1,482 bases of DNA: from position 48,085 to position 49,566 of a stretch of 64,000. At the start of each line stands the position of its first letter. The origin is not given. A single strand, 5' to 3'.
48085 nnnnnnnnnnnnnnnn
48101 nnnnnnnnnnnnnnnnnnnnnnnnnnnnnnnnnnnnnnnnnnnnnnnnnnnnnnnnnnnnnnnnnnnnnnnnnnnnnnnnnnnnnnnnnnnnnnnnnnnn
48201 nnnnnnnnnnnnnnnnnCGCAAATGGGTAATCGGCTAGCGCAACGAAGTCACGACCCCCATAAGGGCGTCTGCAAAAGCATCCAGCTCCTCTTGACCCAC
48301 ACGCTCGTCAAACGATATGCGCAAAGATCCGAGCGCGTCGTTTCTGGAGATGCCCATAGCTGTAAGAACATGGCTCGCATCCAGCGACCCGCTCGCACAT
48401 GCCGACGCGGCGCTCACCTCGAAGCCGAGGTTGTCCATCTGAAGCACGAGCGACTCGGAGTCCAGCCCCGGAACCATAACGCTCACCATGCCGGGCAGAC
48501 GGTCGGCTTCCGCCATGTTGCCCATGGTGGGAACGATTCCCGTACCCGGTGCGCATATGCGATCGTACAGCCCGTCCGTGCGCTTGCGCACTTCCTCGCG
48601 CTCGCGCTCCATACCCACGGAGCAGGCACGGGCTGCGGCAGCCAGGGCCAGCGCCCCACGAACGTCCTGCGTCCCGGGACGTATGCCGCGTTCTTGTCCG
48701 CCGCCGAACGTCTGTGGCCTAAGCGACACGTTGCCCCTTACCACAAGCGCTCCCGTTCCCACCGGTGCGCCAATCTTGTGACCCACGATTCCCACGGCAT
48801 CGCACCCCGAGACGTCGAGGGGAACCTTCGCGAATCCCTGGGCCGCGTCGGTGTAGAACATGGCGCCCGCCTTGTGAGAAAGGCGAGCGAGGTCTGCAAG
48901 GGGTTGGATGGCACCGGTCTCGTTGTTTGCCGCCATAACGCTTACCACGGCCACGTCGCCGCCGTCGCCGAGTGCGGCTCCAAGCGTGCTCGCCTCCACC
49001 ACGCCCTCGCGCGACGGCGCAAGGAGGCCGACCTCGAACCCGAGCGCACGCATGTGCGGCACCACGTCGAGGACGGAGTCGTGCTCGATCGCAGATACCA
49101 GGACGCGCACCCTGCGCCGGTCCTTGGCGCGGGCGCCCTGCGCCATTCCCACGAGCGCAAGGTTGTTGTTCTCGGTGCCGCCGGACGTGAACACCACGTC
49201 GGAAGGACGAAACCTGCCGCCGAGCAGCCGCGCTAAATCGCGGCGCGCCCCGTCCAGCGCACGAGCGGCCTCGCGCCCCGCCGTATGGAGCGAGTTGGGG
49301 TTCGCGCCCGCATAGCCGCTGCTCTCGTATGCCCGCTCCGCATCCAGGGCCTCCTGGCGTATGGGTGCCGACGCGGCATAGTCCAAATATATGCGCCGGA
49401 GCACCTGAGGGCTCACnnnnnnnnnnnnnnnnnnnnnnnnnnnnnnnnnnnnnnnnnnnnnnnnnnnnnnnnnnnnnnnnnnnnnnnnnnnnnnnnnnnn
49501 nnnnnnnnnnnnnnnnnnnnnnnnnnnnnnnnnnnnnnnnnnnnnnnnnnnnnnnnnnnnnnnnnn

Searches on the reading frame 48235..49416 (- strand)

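Call 57: search_protein_families(library=pfam, proteins=[window:48235-49416:-], max_evalue=0.000001)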
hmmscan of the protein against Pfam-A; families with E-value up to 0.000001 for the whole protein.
window:48235-49416:- (393 aa): 1 family
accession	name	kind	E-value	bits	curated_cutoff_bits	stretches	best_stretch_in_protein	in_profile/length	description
PF00266.25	Aminotran_5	-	2.9e-52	178.3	21.5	1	9-381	1-371/371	Aminotransferase class-V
